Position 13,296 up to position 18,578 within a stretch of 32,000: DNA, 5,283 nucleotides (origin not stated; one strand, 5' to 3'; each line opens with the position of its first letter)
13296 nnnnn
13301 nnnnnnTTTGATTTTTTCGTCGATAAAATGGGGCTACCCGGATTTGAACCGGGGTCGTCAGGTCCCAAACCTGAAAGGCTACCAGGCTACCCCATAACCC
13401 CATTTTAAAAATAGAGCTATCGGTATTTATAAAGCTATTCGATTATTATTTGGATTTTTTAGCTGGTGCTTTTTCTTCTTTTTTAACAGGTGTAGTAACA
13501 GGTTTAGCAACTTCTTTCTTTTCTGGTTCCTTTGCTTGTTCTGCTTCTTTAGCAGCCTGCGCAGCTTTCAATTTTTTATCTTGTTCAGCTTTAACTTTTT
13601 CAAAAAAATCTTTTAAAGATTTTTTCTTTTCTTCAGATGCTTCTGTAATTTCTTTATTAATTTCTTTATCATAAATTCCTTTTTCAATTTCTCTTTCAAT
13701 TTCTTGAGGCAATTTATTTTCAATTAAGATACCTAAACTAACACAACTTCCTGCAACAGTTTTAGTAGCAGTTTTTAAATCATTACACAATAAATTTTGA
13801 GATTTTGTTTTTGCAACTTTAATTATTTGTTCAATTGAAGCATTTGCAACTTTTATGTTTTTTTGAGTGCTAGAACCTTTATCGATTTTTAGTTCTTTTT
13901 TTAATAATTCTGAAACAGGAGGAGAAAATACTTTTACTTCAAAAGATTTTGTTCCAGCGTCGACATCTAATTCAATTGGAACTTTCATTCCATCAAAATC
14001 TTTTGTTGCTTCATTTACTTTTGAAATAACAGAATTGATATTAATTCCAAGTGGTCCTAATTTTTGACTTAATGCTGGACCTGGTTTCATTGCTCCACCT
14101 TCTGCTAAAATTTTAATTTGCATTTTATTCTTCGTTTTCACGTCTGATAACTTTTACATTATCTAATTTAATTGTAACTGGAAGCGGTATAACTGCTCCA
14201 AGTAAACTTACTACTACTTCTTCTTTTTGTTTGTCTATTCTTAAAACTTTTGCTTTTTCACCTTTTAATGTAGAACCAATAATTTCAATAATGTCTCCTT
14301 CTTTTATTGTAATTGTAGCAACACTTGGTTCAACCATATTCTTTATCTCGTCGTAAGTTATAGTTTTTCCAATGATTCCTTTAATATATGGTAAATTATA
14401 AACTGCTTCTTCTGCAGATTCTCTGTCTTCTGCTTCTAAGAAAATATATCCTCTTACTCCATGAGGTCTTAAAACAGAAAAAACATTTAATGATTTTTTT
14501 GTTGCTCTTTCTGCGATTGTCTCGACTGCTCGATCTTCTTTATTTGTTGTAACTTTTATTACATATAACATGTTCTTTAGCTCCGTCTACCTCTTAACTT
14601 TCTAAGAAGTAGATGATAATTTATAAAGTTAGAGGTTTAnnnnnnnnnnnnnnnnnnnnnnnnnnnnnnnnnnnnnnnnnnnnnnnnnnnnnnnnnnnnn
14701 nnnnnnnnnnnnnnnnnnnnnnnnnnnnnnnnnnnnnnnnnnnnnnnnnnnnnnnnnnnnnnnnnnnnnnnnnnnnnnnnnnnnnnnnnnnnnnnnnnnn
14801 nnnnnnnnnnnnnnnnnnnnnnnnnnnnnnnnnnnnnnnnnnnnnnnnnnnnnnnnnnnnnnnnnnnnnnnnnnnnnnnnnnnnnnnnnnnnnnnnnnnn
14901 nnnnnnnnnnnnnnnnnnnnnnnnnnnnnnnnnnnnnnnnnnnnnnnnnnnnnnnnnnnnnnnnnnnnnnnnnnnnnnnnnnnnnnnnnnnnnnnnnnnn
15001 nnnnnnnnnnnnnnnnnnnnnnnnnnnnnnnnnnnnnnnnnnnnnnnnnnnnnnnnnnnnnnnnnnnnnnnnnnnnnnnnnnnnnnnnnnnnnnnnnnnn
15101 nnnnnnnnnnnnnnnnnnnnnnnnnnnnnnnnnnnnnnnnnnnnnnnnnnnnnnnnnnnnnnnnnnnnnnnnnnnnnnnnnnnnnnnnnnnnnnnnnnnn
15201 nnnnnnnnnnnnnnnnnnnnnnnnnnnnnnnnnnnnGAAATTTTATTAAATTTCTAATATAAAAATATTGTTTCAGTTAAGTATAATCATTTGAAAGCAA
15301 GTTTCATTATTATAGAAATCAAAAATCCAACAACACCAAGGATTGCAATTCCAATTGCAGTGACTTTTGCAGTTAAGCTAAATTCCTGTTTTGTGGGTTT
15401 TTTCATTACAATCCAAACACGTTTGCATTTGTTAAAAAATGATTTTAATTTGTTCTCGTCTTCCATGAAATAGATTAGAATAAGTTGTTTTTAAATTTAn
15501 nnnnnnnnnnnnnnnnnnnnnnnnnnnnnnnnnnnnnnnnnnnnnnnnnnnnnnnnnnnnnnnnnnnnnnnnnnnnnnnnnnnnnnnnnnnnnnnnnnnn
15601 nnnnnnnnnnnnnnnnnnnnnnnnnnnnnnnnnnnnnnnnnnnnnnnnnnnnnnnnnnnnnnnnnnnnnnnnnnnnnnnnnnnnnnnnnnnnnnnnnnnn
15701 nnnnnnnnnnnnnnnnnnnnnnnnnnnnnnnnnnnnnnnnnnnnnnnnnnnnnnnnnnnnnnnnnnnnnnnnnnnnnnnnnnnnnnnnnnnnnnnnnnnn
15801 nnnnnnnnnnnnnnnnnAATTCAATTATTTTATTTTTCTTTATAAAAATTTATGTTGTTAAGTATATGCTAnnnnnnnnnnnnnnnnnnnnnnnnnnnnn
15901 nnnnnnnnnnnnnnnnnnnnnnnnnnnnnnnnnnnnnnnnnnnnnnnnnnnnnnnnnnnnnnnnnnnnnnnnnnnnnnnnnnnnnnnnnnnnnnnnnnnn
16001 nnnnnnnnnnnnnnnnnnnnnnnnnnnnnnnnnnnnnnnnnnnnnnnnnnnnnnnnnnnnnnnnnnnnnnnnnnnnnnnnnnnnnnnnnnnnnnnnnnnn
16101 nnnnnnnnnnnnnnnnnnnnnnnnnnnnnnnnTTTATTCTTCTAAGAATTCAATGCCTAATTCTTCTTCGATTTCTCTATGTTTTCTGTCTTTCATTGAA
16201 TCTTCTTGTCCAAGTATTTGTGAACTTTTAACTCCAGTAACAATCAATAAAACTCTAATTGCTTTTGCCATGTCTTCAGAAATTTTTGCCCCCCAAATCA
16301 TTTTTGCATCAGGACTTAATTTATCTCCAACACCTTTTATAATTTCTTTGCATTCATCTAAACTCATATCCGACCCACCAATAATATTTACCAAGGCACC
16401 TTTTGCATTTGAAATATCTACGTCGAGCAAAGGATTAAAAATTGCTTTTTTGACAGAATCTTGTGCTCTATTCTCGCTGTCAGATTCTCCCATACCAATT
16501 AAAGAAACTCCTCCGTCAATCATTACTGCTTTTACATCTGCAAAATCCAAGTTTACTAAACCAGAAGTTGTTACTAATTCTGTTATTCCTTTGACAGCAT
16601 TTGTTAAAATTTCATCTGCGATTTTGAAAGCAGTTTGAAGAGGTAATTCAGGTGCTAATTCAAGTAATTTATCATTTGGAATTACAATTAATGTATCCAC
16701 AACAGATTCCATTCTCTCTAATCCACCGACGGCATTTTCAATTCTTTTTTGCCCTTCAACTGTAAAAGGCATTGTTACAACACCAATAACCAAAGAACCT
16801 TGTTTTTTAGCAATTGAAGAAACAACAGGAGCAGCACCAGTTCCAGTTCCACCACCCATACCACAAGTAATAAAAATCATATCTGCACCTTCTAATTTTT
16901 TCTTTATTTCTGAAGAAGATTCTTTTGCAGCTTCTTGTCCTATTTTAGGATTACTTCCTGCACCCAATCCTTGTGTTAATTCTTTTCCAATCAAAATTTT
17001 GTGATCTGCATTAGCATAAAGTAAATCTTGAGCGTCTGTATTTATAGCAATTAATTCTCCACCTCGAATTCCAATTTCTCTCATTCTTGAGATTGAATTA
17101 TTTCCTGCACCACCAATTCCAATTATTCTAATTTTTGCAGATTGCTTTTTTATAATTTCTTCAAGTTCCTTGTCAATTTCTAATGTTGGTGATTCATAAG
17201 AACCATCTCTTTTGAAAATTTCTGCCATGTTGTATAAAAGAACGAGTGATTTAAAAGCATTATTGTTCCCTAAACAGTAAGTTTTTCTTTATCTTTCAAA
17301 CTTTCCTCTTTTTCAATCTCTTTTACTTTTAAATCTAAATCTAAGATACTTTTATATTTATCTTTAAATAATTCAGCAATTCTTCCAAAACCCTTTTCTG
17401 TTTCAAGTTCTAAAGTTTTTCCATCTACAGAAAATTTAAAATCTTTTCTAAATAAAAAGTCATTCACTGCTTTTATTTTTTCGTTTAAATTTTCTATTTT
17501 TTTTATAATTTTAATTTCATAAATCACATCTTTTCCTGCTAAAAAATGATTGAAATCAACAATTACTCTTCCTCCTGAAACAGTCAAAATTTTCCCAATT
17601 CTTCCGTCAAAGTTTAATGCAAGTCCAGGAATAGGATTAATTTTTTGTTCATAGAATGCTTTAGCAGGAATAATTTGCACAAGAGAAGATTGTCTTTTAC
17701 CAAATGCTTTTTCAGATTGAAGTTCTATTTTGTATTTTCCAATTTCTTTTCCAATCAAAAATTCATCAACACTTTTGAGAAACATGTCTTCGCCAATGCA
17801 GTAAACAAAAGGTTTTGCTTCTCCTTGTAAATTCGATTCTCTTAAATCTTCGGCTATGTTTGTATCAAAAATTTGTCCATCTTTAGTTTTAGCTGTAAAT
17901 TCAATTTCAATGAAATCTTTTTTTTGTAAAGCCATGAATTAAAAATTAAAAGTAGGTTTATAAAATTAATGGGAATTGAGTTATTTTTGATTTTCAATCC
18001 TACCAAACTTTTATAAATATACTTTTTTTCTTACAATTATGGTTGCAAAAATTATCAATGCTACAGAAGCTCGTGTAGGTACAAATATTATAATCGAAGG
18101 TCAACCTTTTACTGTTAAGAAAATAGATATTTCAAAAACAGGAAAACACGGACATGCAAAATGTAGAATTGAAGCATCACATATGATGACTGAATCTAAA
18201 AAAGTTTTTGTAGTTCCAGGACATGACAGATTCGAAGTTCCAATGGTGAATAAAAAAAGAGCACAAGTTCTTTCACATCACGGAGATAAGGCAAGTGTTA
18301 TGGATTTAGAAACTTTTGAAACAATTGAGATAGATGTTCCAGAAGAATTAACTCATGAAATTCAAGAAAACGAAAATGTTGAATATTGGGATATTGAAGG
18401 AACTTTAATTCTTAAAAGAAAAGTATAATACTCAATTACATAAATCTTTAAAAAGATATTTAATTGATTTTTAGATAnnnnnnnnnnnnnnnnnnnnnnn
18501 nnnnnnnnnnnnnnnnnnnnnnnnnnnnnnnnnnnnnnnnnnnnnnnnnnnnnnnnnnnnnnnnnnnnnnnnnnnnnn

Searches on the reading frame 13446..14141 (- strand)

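Call 99: search_protein_families(library=pfam, max_evalue=0.0001, proteins=[window:13446-14141:-])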
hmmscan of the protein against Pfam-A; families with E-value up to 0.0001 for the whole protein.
window:13446-14141:- (231 aa): 2 families
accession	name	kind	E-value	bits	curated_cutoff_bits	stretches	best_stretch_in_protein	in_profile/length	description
PF00298.24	Ribosomal_L11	-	6.2e-19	68.6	21.4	1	73-139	2-68/69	Ribosomal protein L11, RNA binding domain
PF03946.19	Ribosomal_L11_N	-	1.2e-17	63.8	32.9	1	9-67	1-58/58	Ribosomal protein L11, N-terminal domain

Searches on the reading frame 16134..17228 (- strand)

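Call 99: search_protein_families(library=pfam, max_evalue=0.0001, proteins=[window:16134-17228:-])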
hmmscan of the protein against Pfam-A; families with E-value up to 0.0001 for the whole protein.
window:16134-17228:- (364 aa): 2 families
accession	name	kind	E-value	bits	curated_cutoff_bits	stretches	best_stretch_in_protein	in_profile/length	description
PF00091.31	Tubulin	-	5.5e-50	170.7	33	1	32-191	1-188/190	Tubulin/FtsZ family, GTPase domain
PF12327.13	FtsZ_C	-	4.5e-32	110.7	27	1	240-334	1-95/95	FtsZ family, C-terminal domain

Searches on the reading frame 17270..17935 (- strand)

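Call 99: search_protein_families(library=pfam, max_evalue=0.0001, proteins=[window:17270-17935:-])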
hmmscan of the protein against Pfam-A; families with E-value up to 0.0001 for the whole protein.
window:17270-17935:- (221 aa): 2 families
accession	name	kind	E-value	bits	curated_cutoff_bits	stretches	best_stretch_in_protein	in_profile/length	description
PF22199.2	FKBP26_IF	-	8.5e-19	67.7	27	1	87-131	1-45/46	FKBP26, IF domain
PF00254.34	FKBP_C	-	8.3e-06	26.5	21.1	1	3-90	5-82/94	FKBP-type peptidyl-prolyl cis-trans isomerase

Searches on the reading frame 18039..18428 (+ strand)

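Call 99: search_protein_families(library=pfam, max_evalue=0.0001, proteins=[window:18039-18428:+])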
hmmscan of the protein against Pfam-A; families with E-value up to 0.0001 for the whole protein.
window:18039-18428:+ (129 aa): 2 families
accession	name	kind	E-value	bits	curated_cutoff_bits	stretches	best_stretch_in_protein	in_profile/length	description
PF21485.3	IF5A-like_N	-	8.2e-11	42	27.1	1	7-55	7-55/63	Translation initiation factor 5A-like, N-terminal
PF08207.18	EFP_N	-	9.4e-06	26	23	1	8-54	2-47/58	Elongation factor P (EF-P) KOW-like domain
